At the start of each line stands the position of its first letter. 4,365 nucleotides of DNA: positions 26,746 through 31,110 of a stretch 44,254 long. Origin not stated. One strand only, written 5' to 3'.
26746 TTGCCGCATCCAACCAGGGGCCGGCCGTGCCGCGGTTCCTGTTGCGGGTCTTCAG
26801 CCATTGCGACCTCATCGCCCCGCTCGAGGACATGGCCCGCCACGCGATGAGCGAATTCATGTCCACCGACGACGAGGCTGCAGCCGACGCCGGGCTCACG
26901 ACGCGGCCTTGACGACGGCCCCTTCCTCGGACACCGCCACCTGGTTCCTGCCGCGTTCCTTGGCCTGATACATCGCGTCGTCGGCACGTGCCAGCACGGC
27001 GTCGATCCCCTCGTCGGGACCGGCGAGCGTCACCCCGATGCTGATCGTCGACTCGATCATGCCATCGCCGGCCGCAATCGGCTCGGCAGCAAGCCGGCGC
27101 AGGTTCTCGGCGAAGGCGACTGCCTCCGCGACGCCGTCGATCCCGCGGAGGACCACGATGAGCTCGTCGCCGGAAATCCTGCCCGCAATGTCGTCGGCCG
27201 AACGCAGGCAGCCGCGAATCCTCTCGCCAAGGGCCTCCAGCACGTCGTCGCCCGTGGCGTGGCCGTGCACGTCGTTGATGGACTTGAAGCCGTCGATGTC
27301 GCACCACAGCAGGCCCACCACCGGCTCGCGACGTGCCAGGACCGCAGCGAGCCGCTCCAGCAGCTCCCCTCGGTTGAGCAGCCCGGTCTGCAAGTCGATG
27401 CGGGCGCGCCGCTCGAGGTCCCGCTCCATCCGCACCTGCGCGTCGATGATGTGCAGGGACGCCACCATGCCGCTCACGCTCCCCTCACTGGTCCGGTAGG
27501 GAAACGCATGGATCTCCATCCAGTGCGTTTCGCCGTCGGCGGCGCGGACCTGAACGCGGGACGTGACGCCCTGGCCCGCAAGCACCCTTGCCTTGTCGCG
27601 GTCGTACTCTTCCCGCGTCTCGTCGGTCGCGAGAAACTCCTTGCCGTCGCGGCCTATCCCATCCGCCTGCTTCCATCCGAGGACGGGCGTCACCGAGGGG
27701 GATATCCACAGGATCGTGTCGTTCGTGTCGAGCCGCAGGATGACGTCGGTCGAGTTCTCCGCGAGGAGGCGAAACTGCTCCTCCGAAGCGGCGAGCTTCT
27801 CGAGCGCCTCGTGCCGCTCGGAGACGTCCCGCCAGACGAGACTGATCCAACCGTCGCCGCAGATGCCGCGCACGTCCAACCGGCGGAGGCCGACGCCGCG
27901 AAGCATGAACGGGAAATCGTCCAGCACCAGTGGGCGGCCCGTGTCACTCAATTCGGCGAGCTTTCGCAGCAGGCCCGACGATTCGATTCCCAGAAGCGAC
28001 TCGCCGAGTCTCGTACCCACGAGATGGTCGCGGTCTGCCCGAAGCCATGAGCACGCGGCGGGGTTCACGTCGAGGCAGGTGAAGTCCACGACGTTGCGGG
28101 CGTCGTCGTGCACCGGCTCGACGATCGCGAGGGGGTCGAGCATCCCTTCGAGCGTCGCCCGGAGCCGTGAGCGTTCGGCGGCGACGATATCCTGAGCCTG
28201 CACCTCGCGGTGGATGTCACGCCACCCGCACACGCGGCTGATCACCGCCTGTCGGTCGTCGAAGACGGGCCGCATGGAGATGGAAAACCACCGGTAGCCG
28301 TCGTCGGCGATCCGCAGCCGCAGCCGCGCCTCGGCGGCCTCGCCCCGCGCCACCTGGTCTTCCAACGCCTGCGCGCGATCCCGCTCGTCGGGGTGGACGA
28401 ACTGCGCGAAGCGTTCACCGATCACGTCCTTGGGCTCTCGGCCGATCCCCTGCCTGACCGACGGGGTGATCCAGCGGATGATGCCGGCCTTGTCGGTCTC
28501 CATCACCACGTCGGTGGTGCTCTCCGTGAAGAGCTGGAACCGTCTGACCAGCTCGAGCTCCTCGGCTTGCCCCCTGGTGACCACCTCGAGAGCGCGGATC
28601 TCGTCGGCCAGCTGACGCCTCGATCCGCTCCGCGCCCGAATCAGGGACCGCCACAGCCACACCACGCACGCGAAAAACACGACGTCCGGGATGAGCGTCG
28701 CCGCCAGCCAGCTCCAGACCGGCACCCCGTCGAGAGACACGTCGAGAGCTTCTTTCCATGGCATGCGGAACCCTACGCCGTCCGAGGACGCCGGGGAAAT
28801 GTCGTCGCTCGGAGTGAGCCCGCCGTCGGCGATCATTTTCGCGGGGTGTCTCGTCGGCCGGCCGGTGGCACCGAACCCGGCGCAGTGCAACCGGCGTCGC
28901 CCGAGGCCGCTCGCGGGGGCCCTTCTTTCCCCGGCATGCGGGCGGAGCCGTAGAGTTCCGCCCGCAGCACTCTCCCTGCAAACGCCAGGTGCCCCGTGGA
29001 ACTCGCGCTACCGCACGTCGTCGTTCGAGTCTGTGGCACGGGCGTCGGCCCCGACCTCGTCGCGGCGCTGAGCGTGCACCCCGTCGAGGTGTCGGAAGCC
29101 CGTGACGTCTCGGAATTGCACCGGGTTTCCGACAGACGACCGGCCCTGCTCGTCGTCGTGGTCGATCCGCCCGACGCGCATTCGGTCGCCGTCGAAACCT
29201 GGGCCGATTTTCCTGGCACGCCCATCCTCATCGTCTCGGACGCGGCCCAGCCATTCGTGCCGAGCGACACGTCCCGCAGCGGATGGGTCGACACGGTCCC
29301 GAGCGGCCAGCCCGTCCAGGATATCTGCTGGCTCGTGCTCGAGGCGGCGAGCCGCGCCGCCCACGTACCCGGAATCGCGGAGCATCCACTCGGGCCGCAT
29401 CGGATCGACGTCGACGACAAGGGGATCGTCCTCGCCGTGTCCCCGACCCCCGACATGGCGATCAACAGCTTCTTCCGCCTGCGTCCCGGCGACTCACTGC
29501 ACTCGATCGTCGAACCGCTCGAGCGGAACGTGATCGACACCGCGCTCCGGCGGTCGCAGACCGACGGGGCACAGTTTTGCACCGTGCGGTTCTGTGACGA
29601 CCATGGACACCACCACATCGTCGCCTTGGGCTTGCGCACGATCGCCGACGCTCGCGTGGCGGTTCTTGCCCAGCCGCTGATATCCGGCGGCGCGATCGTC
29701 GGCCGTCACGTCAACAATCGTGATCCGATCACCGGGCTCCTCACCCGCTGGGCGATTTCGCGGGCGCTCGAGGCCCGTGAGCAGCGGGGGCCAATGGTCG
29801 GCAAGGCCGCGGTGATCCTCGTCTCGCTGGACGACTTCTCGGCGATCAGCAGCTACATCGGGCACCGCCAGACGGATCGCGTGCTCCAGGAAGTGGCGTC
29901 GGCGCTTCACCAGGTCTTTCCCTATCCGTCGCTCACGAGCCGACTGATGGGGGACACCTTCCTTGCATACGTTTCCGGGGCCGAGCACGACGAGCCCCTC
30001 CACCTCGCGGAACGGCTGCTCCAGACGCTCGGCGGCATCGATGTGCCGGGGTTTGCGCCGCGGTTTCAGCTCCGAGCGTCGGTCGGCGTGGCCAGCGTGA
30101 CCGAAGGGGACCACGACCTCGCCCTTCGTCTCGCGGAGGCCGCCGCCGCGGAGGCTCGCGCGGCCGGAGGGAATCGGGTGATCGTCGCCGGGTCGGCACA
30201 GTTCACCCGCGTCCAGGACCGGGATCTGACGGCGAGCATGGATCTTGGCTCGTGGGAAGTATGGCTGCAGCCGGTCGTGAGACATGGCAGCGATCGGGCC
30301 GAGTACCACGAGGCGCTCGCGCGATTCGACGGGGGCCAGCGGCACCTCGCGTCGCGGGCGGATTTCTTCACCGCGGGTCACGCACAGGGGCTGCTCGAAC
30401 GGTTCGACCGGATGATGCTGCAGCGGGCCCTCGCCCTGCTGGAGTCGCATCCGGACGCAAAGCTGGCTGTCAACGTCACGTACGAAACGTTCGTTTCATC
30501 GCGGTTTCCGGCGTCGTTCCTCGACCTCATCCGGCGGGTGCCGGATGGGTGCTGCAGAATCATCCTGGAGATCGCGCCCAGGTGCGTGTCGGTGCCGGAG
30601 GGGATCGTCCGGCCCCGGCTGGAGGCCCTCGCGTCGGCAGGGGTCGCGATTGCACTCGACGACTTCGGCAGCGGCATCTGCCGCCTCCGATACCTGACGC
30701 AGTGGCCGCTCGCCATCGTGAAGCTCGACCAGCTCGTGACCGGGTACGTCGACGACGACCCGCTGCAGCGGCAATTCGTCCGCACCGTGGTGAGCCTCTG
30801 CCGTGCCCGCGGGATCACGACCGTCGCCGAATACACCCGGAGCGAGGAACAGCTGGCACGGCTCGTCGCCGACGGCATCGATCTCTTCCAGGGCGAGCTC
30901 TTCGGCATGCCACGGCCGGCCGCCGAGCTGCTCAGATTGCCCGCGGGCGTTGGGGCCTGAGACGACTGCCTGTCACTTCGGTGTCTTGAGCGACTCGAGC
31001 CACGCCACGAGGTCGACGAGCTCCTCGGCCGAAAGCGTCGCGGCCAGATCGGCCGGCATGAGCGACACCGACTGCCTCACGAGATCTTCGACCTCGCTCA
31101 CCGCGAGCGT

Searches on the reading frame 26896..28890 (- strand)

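Call 76: search_protein_families(library=pfam, proteins=[window:26896-28890:-], max_evalue=0.0001)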
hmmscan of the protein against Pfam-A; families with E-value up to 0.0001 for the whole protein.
window:26896-28890:- (664 aa): 7 families
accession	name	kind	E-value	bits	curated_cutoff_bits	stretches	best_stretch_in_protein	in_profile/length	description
PF00990.26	GGDEF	-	3.7e-34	118.2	23.8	1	497-650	2-161/161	Diguanylate cyclase, GGDEF domain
PF08448.16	PAS_4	-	1.3e-25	90.2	23.1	2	378-480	2-103/110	PAS fold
PF00989.32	PAS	-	6.9e-24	84.5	22.6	2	117-226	2-113/113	PAS fold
PF13426.13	PAS_9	-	7.1e-22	78.1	27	1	129-227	4-102/103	PAS domain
PF08447.18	PAS_3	-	4.1e-18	65.9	25.6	2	142-217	5-83/89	PAS fold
PF13596.12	PAS_10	-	4.5e-10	40.6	22.1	0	384-478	12-101/106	PAS domain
PF13188.13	PAS_8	-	4.4e-09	36.4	21.8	0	371-424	1-51/65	PAS domain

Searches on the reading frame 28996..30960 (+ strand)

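Call 76: search_protein_families(library=pfam, proteins=[window:28996-30960:+], max_evalue=0.0001)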
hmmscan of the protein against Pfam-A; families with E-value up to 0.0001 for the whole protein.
window:28996-30960:+ (654 aa): 2 families
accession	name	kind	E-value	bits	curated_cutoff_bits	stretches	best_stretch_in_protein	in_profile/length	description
PF00563.25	EAL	-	1.6e-42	145.9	31.3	1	410-639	3-236/236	EAL domain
PF00990.26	GGDEF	-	5.7e-19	68.9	23.8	1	241-394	2-161/161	Diguanylate cyclase, GGDEF domain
